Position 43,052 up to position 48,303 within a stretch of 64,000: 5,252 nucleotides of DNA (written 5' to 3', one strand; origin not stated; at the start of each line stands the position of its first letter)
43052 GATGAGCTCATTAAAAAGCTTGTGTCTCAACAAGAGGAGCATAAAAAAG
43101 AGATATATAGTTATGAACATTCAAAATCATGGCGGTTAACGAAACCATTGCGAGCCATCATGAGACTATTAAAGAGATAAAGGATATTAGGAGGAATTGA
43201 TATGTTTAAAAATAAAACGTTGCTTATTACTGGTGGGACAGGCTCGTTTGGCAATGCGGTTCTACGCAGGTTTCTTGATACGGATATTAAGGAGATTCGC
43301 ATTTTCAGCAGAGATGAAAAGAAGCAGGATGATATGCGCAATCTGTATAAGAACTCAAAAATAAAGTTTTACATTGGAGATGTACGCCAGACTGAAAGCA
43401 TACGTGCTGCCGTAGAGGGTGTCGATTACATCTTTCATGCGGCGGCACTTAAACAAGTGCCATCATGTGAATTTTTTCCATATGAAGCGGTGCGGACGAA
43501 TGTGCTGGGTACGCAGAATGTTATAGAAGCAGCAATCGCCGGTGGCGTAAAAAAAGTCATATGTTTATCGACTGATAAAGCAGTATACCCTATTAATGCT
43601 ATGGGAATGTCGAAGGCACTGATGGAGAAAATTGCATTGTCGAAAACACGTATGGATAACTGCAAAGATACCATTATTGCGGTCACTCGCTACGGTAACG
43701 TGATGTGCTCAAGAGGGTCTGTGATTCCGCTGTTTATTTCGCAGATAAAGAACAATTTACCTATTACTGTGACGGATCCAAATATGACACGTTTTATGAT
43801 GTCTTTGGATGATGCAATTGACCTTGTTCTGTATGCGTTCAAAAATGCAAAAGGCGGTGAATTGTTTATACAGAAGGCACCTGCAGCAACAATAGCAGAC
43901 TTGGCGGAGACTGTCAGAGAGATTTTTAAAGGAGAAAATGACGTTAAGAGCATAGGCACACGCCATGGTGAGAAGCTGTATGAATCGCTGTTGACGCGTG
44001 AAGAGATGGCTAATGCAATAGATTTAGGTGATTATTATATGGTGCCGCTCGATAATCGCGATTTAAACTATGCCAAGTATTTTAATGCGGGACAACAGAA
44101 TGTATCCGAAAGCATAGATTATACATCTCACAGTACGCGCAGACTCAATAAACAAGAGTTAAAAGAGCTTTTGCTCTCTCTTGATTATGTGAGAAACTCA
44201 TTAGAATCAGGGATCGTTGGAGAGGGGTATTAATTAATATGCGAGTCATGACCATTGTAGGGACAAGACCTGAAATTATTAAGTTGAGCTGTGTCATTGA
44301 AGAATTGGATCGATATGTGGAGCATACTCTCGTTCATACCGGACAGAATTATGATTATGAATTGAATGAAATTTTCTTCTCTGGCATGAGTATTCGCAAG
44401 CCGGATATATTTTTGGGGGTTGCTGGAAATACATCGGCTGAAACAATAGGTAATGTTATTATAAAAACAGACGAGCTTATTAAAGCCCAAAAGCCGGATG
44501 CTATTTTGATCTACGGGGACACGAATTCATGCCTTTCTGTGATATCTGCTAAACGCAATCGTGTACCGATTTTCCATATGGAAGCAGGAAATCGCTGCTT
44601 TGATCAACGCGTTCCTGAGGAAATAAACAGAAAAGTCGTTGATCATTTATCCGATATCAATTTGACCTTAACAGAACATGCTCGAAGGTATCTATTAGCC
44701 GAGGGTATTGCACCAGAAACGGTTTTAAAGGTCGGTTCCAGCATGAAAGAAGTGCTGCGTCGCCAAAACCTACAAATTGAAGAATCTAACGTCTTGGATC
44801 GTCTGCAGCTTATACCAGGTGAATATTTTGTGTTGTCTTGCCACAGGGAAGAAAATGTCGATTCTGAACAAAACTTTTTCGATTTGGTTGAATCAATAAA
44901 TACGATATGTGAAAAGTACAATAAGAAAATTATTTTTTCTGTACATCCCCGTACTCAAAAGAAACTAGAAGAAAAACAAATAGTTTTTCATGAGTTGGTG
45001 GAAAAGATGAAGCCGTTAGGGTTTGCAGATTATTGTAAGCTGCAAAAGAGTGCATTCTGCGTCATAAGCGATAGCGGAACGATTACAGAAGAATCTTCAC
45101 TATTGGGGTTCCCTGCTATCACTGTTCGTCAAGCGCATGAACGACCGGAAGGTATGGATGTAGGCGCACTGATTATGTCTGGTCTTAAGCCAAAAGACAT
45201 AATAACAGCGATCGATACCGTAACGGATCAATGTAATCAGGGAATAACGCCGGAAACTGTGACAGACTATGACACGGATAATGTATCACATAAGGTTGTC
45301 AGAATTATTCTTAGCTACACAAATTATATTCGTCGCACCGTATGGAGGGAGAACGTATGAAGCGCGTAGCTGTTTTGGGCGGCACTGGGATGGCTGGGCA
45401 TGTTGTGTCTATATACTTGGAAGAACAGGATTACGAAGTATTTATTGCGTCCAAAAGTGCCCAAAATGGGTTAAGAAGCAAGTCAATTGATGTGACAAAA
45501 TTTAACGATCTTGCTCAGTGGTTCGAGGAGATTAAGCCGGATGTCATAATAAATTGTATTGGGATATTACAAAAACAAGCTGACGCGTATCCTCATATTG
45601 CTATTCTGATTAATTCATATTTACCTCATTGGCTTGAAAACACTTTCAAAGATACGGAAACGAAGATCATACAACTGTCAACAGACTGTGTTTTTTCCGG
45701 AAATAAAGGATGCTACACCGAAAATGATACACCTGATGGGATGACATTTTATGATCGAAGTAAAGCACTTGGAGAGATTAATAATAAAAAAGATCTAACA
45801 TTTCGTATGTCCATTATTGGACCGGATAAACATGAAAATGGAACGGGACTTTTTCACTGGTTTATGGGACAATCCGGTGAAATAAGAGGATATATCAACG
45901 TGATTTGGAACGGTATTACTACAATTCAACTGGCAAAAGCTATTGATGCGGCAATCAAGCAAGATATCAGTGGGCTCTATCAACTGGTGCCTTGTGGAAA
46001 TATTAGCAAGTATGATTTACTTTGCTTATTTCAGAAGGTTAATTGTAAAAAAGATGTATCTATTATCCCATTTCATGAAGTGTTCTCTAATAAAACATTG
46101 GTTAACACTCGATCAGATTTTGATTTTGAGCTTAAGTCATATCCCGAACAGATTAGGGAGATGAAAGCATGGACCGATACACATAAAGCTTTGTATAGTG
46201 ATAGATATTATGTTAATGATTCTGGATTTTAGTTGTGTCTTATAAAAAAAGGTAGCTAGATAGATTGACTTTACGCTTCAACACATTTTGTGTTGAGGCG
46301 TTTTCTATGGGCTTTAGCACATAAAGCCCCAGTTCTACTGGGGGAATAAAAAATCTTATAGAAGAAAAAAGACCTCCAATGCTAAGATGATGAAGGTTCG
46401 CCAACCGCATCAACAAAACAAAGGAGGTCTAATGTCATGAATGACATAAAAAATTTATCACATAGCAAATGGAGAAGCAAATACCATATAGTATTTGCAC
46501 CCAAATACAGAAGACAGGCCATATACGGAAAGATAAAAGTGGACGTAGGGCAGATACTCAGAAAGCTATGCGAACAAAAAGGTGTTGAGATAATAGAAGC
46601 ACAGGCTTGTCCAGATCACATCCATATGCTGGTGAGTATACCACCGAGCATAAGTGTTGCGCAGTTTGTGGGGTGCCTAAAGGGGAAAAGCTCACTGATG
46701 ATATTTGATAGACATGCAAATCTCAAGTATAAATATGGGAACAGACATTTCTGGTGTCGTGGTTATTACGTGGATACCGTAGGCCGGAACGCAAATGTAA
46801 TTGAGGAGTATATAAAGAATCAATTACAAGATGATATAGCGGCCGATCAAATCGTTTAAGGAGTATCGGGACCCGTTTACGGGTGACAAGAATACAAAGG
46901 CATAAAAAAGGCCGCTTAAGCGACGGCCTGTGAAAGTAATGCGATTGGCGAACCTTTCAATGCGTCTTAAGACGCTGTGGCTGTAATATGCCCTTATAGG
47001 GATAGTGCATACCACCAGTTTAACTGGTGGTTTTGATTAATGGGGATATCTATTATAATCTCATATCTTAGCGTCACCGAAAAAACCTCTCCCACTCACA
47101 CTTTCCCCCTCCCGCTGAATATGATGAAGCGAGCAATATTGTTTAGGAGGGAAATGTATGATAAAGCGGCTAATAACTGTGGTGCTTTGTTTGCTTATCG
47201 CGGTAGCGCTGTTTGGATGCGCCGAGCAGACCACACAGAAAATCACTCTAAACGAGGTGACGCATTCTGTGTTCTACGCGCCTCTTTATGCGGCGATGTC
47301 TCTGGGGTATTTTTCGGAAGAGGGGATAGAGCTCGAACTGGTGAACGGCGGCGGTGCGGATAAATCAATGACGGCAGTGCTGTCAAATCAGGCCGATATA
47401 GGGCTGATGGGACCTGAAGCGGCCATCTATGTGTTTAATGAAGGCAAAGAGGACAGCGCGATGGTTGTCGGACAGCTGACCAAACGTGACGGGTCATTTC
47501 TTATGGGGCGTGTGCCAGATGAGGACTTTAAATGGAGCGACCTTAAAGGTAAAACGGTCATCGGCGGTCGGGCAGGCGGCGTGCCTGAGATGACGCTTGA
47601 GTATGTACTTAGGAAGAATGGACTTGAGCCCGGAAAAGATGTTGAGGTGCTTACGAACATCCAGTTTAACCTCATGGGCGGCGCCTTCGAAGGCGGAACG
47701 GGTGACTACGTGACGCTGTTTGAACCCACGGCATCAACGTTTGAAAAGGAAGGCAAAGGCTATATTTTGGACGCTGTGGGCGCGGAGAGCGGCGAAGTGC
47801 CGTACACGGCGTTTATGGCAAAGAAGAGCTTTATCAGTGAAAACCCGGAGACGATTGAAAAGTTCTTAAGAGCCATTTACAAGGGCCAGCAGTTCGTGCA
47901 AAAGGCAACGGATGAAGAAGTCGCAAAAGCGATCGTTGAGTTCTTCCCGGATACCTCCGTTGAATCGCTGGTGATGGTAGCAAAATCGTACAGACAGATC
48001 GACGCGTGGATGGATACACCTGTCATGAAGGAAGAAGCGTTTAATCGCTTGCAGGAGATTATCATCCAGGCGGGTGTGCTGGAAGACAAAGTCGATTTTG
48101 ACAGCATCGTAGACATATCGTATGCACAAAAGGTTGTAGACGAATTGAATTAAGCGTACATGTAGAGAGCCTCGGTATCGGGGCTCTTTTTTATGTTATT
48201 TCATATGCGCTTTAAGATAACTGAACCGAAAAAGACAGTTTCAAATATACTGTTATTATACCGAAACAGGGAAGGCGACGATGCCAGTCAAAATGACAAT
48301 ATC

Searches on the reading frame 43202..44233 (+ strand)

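Call 54: search_protein_families(library=pfam, proteins=[window:43202-44233:+], max_evalue=0.00001)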
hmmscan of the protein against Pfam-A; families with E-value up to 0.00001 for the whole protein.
window:43202-44233:+ (343 aa): 10 families
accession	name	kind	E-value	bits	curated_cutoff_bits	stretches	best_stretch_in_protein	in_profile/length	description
PF02719.21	Polysacc_synt_2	-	4.4e-104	348.2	20.2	1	7-281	1-291/293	Polysaccharide biosynthesis protein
PF01370.27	Epimerase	-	6.1e-23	81.9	20.9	1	8-218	2-230/240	NAD dependent epimerase/dehydratase family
PF01073.25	3Beta_HSD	-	2.7e-20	73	22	1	8-130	1-122/280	3-beta hydroxysteroid dehydrogenase/isomerase family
PF08485.16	Polysacc_syn_2C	-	1.2e-19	70.2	25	1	284-331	1-48/48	Polysaccharide biosynthesis protein C-terminal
PF16363.11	GDP_Man_Dehyd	-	6.2e-14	52.6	27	1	8-125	1-130/332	GDP-mannose 4,6 dehydratase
PF13460.12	NAD_binding_10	-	1.9e-13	51.1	27.2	1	11-152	1-128/184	NAD(P)H-binding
PF05368.20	NmrA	-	3.7e-11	43.6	27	1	4-248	2-209/298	NmrA-like family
PF07993.18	NAD_binding_4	-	1.9e-09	37.5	20.1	1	9-142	1-154/258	Male sterility protein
PF04321.23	RmlD_sub_bind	-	1.8e-08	34.3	27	1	6-126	2-103/287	RmlD substrate binding domain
PF08659.16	KR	-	6.1e-06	26.7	22.6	0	6-75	2-76/180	KR domain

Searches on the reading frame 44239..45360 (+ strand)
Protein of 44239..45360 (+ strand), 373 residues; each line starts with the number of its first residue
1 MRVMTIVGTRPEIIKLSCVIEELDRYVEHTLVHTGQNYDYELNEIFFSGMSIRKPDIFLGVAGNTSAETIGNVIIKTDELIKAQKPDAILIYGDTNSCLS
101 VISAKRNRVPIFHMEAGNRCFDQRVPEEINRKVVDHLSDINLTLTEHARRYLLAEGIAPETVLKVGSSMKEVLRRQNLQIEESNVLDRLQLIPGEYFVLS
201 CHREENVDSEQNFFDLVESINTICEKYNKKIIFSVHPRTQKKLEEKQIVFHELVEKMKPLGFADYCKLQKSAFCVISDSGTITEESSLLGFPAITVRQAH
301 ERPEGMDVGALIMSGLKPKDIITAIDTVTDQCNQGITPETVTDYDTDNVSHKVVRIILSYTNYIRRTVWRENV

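Call 54: search_protein_families(library=pfam, proteins=[window:44239-45360:+], max_evalue=0.00001)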
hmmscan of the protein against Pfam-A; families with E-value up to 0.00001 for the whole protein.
window:44239-45360:+ (373 aa): 1 family
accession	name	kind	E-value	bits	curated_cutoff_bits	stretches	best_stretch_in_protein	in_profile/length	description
PF02350.25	Epimerase_2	-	2.9e-89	299.8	30.6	1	25-357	7-346/347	UDP-N-acetylglucosamine 2-epimerase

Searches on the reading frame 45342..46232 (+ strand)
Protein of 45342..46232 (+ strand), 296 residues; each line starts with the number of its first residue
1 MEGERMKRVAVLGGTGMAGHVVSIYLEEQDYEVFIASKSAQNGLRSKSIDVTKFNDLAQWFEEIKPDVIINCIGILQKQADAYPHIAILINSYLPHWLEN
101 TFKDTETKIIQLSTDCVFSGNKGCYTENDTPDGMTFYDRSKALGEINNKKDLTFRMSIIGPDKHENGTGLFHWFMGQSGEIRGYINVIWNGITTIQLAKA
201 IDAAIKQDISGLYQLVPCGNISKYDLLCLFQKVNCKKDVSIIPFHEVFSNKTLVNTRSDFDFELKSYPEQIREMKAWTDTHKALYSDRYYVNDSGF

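Call 54: search_protein_families(library=pfam, proteins=[window:45342-46232:+], max_evalue=0.00001)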
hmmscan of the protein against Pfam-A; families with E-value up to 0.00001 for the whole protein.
window:45342-46232:+ (296 aa): 2 families
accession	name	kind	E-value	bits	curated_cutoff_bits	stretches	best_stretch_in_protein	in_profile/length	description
PF04321.23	RmlD_sub_bind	-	6.4e-18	65.3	27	1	8-226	2-223/287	RmlD substrate binding domain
PF01370.27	Epimerase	-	5.6e-12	46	20.9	1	9-145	1-150/240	NAD dependent epimerase/dehydratase family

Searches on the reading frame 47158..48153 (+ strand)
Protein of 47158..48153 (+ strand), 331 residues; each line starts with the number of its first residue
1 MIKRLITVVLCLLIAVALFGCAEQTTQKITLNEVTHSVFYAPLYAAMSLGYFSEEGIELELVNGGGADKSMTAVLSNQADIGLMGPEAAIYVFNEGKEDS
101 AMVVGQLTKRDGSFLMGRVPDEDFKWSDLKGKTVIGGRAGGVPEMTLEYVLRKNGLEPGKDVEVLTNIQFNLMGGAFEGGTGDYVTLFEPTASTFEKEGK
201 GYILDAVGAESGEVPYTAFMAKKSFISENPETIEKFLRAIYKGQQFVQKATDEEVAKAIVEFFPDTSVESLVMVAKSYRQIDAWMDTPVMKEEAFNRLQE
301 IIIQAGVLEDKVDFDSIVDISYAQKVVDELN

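Call 54: search_protein_families(library=pfam, proteins=[window:47158-48153:+], max_evalue=0.00001)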
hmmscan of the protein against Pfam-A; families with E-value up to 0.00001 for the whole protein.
window:47158-48153:+ (331 aa): 2 families
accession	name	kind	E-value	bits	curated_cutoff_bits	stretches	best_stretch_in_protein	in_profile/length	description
PF09084.16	NMT1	-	3.8e-22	79.7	20.5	1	41-250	5-212/216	NMT1/THI5 like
PF13379.11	NMT1_2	-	3.2e-18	66.9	24.7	1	40-259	18-251/252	NMT1-like family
